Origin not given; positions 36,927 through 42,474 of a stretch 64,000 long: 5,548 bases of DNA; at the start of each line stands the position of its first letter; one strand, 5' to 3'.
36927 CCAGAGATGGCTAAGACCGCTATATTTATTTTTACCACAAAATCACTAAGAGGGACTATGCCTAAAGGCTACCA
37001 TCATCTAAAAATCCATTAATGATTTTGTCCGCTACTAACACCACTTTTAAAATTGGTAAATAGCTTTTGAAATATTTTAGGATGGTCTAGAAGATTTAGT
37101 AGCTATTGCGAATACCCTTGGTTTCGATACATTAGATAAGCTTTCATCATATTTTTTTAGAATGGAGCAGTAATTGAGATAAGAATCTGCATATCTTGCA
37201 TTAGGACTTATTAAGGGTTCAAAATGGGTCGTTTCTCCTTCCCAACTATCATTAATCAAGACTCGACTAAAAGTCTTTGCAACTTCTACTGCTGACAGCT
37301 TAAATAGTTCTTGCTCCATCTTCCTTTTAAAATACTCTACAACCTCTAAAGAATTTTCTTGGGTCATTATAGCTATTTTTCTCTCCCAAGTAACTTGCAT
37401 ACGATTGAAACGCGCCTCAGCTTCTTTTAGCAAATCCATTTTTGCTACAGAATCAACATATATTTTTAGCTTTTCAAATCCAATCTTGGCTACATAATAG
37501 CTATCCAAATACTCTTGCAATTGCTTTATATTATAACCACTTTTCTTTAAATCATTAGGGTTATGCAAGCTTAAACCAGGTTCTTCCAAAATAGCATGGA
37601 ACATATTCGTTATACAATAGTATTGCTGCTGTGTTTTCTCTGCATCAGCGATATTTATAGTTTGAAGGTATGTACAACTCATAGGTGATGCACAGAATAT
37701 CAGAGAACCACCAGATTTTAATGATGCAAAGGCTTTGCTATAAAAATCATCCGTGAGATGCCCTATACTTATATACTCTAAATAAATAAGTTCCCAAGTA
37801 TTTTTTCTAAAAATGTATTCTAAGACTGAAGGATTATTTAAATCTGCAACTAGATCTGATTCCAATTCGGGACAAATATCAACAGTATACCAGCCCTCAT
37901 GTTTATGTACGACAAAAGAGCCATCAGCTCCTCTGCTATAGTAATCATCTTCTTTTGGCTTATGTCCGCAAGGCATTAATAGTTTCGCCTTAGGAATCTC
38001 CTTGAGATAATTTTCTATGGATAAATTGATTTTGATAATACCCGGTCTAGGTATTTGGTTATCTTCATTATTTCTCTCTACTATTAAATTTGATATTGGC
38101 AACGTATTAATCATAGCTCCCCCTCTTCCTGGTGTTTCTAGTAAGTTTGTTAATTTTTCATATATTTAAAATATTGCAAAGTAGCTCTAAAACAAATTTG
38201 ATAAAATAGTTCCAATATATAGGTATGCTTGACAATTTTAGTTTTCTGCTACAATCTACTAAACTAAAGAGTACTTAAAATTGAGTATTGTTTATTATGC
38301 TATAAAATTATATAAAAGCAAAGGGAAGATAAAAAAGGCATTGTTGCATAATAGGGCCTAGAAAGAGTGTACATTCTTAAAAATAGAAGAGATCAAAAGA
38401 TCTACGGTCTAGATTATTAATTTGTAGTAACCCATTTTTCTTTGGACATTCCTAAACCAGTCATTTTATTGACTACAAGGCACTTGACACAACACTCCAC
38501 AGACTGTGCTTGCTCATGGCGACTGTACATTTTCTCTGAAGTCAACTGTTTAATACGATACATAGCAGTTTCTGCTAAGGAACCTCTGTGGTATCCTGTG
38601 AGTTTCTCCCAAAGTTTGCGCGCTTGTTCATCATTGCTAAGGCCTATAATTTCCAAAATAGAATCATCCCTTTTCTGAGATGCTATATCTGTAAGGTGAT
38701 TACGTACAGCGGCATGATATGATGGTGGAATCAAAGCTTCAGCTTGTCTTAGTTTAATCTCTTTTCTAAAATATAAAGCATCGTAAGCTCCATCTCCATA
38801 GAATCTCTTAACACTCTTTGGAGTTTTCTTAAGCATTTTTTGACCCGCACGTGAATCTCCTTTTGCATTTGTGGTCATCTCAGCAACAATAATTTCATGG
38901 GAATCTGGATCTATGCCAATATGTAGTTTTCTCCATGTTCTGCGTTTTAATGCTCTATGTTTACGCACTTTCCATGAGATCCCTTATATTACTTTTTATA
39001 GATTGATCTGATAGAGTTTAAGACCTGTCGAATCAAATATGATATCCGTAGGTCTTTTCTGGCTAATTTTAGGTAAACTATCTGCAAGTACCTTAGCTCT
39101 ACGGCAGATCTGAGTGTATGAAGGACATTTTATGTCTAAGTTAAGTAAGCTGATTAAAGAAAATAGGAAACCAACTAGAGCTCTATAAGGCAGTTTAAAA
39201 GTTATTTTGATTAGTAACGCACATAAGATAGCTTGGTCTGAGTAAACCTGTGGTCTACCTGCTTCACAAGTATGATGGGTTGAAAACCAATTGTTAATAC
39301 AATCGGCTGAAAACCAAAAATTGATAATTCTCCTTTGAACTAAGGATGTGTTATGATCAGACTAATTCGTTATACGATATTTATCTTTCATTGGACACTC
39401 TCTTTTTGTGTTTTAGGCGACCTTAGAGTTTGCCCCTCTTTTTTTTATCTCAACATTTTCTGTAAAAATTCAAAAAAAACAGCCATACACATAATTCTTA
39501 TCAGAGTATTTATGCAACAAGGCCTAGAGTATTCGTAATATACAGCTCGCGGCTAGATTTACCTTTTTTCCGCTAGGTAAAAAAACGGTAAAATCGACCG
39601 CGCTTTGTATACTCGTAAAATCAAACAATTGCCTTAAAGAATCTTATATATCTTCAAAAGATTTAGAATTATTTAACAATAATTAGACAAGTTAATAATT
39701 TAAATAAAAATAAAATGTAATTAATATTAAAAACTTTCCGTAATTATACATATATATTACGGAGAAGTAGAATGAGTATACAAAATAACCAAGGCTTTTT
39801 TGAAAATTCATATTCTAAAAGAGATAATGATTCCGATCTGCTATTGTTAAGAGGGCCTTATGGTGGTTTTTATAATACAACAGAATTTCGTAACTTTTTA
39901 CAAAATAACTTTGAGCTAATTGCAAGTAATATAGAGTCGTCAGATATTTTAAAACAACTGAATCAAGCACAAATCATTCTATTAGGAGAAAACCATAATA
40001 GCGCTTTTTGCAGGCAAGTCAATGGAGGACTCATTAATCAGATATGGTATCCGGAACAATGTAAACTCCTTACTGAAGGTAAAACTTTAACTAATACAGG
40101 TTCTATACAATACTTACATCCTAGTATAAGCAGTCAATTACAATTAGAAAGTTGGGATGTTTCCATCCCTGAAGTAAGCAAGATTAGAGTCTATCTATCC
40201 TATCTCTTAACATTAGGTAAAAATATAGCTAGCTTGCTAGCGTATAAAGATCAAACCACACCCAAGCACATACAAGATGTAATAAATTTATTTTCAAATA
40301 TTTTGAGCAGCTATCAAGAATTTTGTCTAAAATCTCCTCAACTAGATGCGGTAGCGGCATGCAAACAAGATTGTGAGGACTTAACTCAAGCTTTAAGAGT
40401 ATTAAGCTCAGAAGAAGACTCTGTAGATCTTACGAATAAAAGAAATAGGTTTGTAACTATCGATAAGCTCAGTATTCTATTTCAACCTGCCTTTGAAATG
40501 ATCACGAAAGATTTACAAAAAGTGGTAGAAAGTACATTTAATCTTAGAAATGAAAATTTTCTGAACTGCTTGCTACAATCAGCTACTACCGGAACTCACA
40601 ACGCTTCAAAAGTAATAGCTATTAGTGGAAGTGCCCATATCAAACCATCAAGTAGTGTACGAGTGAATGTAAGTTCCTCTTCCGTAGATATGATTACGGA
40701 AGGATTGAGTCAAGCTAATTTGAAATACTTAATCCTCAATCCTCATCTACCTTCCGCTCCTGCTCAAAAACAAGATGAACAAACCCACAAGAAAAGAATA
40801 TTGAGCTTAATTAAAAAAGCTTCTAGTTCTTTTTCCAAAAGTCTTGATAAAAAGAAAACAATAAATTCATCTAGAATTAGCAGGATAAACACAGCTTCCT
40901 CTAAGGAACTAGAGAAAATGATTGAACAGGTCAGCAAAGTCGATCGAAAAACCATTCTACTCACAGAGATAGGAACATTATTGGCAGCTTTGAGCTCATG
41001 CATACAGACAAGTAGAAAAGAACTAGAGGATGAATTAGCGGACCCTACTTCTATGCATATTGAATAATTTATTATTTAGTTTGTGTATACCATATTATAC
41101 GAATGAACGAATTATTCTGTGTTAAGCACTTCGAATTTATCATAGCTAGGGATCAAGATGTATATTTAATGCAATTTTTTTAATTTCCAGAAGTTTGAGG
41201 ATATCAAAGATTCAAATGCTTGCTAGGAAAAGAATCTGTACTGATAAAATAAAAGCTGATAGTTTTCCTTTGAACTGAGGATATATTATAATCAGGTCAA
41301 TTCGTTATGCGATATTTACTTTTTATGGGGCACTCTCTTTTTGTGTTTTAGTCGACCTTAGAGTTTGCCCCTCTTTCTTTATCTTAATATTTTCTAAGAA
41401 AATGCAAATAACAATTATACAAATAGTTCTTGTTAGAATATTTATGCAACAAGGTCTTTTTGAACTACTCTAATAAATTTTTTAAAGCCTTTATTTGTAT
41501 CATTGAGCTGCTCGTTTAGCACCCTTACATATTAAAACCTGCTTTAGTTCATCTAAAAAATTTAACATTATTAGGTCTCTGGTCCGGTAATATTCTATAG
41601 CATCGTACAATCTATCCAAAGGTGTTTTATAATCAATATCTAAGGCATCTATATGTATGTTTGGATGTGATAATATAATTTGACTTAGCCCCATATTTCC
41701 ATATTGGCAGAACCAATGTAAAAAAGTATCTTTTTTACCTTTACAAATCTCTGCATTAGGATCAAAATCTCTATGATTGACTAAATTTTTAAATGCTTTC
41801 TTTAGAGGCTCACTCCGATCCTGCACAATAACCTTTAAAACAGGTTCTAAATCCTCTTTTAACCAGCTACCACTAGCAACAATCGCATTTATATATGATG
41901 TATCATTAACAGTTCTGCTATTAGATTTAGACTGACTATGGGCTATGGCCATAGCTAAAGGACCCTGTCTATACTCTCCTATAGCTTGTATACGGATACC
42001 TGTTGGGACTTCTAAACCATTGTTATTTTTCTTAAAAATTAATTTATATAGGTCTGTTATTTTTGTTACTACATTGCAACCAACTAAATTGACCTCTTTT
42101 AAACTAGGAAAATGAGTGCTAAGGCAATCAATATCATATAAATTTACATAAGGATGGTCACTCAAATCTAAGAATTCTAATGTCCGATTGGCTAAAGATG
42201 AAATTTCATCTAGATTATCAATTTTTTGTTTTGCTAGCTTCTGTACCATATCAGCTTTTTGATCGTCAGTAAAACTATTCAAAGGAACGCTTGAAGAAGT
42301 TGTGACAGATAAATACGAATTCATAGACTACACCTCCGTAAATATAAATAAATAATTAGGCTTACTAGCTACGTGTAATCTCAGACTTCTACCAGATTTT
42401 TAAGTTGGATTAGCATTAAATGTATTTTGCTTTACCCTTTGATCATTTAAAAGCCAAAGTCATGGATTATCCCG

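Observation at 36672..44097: Mosaic eukaryote-like effector island between a core GT9 gene and the str-operon terminator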

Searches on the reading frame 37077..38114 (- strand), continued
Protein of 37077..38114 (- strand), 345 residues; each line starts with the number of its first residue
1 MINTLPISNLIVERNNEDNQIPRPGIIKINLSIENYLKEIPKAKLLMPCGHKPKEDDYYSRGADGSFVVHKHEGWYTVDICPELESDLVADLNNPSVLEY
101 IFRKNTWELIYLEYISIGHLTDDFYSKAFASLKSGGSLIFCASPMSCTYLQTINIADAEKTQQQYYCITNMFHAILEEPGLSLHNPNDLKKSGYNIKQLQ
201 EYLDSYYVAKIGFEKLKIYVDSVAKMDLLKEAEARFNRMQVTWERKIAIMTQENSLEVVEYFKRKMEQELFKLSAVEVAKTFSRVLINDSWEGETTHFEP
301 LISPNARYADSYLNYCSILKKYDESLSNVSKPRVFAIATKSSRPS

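Call 65: find_encoding_contigs(protein=P0003, flank=6000, max_places=2)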
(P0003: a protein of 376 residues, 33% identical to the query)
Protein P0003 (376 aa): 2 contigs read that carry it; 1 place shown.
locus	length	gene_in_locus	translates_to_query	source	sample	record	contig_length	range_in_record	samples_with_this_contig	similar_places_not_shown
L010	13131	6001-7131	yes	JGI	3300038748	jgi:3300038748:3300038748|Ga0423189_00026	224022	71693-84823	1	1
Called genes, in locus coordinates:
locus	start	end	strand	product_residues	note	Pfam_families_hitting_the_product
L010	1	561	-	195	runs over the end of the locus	PF00574:CLP_protease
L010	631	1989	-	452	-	PF05697:Trigger_N, PF00254:FKBP_C, PF05698:Trigger_C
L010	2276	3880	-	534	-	PF11563:Protoglobin, PF00015:MCPsignal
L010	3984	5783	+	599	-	PF00939:Na_sulph_symp (weak), PF03600:CitMHS, PF02080:TrkA_C, PF00939:Na_sulph_symp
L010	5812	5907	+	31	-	-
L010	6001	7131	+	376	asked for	-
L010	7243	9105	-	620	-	PF08448:PAS_4, PF13188:PAS_8 (faint), PF13426:PAS_9 (faint), PF08447:PAS_3, PF00989:PAS (weak), PF08448:PAS_4, PF00512:HisKA, PF02518:HATPase_c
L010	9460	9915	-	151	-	PF22811:Zn_ribbon_NrdR, PF03477:ATP-cone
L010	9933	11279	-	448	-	PF00464:SHMT, PF00155:Aminotran_1_2 (weak)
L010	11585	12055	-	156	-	PF04386:SspB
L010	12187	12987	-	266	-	PF04654:DUF599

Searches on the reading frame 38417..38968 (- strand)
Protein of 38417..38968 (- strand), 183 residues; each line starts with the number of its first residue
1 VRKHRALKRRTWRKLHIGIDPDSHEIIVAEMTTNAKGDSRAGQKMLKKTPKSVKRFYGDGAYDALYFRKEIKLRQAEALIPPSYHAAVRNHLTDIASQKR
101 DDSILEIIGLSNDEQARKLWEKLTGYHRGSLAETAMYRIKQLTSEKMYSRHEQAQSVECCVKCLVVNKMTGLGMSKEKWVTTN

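Call 3: search_protein_families(library=pfam, proteins=[window:38417-38968:-], max_evalue=0.1)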
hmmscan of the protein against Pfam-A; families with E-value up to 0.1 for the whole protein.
window:38417-38968:- (183 aa): 2 families
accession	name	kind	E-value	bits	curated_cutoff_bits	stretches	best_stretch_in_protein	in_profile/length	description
PF01609.27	DDE_Tnp_1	-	2.4e-11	44.2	23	1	4-167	27-199/200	Transposase DDE domain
PF14223.13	Retrotran_gag_2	-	0.014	15.3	27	1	101-150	49-96/172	gag-polypeptide of LTR copia-type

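Call 38: search_protein_families(library=ncbifam, proteins=[window:38417-38968:-], max_evalue=1)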
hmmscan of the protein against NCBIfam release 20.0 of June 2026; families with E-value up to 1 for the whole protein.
window:38417-38968:- (183 aa): 4 families
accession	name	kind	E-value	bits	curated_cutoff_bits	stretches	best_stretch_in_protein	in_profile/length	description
NF033579.1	transpos_IS5_2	equivalog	4.7e-37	128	140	1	2-170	129-289/289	IS5 family transposase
NF033581.1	transpos_IS5_4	equivalog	3.6e-07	29.8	140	1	14-99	156-235/285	IS5 family transposase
NF033551.1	transpos_IS1182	equivalog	4.9e-07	29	270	1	14-84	269-343/488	IS1182 family transposase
NF033580.1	transpos_IS5_3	equivalog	7.8e-05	22.3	110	1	7-89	119-207/258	IS5 family transposase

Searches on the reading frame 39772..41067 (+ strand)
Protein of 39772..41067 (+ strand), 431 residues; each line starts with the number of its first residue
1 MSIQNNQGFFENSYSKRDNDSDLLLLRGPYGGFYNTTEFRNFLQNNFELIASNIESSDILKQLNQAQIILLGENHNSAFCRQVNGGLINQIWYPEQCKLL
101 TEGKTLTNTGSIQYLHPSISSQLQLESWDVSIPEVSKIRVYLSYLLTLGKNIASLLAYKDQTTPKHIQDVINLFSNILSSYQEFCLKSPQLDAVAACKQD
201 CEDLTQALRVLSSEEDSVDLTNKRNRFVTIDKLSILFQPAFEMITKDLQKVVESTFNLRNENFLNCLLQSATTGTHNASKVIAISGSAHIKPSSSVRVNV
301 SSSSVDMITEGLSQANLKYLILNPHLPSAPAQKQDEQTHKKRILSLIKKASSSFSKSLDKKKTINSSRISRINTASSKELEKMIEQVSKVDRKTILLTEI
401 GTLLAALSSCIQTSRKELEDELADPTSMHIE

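Call 3: search_protein_families(library=pfam, proteins=[window:39772-41067:+], max_evalue=0.1)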
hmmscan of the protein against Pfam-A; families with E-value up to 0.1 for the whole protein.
window:39772-41067:+ (431 aa): 2 families
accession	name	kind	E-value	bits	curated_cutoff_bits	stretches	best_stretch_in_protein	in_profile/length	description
PF04187.18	Cofac_haem_bdg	-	0.0031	18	27.7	0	60-91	2-33/213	Haem-binding uptake, Tiki superfamily, ChaN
PF01749.26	IBB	-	0.092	13.7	23.8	0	332-393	29-82/89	Importin beta binding domain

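Call 15: search_solved_structures(query=window:39772-41067:+, max_evalue=1)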
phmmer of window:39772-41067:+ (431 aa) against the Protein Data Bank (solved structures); distinct sequences matched with E-value up to 1: 2.
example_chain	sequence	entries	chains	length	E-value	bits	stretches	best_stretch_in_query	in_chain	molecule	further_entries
4k12_B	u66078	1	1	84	0.18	14.2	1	339-398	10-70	Choline binding protein A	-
2m6u_A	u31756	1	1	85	0.32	13.4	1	339-397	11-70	Choline binding protein A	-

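Call 18: find_homologous_proteins(query=window:39772-41067:+, max_evalue=0.001)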
Query window:39772-41067:+ (431 aa): 1 proteins with E <= 0.001 among 7989 candidates.
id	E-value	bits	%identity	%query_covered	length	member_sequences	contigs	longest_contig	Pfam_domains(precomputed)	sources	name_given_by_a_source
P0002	3.0e-274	927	100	100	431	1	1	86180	-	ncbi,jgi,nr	ncbi:MAG: hypothetical protein K0S74_746 [Chlamydiales bacterium]|jgi:hypothetical protein|nr:hypoth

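Call 38: search_protein_families(library=ncbifam, proteins=[window:39772-41067:+], max_evalue=1)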
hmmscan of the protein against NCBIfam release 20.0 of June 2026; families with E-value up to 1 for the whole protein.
window:39772-41067:+ (431 aa): 2 families
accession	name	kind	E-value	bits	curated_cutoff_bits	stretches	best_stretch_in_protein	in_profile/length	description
TIGR02338.1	gimC_beta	equivalog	0.038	14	73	1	375-424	31-74/110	prefoldin subunit beta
NF003762.0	PRK05352.1-5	equivalog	0.1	11.2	819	1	269-318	247-295/444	Na(+)-translocating NADH-quinone reductase subunit A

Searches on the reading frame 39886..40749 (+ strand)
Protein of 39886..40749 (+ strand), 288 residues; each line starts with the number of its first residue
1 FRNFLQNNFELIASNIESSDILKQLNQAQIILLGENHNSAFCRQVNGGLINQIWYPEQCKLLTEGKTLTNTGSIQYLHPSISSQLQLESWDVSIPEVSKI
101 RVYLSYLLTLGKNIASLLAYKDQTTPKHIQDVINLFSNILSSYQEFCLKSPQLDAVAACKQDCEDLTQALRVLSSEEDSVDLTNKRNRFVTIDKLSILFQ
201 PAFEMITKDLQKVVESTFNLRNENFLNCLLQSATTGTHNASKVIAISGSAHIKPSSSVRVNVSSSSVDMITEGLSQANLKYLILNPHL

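Call 55: search_solved_structures(query=window:39886-40749:+, max_evalue=10, show_alignments=3)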
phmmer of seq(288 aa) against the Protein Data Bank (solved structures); distinct sequences matched with E-value up to 10: 1.
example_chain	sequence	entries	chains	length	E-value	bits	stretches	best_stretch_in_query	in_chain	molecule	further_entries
2a2f_X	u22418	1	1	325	0.35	13.5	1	133-230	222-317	Exocyst complex component Sec15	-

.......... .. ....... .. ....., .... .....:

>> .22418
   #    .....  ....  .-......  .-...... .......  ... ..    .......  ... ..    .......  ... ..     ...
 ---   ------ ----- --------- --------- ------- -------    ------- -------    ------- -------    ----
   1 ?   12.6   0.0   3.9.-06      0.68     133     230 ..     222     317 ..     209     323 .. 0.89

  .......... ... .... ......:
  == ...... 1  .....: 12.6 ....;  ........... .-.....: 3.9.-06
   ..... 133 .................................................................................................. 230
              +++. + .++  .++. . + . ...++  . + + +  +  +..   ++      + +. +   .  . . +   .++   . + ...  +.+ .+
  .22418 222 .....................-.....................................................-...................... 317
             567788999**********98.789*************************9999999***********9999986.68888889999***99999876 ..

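Call 56: search_protein_families(library=pfam, proteins=[window:39886-40749:+], max_evalue=10)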
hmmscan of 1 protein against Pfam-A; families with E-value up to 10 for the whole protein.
seq(288 aa): 2 families
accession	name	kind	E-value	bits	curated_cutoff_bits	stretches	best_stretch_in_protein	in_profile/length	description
PF04187.18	Cofac_haem_bdg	-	0.002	18.6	27.7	1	22-53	2-33/213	Haem-binding uptake, Tiki superfamily, ChaN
PF02244.21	Propep_M14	-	0.3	11.7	22.1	1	253-284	31-62/73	Carboxypeptidase activation peptide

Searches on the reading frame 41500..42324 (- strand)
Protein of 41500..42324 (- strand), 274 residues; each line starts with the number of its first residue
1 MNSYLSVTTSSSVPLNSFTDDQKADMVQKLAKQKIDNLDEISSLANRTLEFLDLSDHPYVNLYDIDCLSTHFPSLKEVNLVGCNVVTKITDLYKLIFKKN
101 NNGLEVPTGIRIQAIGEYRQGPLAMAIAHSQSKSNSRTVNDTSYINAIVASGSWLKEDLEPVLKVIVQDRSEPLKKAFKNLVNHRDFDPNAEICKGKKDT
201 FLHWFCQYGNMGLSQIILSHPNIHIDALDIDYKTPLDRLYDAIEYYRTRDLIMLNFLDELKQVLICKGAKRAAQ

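Call 3: search_protein_families(library=pfam, proteins=[window:41500-42324:-], max_evalue=0.1)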
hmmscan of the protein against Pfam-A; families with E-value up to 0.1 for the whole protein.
window:41500-42324:- (274 aa): 2 families
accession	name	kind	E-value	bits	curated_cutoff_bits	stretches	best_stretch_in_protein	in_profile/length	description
PF12799.13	LRR_4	-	3.8e-05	24.2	27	1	48-93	2-43/44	Leucine Rich repeats (2 copies)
PF12796.13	Ank_2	-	0.012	16.5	27.3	1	177-236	12-64/90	Ankyrin repeats (3 copies)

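Call 38: search_protein_families(library=ncbifam, proteins=[window:41500-42324:-], max_evalue=1)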
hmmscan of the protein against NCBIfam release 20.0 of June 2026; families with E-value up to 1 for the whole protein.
window:41500-42324:- (274 aa): 1 family
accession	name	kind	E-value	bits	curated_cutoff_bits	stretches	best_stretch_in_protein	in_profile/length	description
NF043022.1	T4SS_AnkG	equivalog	5.7e-09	35.2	500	1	155-237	327-404/455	Dot/Icm T4SS effector AnkG/AnkZ/LegA7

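Call 80: search_solved_structures(query=window:41500-42324:-, max_evalue=1)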
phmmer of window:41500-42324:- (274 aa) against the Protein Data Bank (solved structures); distinct sequences matched with E-value up to 1: 3.
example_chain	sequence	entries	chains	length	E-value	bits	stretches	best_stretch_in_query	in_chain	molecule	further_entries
4k5a_B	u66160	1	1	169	0.4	13.1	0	186-241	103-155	Designed Ankyrin Repeat Protein 013_D12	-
3tto_A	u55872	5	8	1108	0.48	12.8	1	152-243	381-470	Dextransucrase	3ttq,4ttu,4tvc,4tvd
4tum_A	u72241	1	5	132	0.54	12.7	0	199-237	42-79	Ankyrin repeat domain-containing protein 2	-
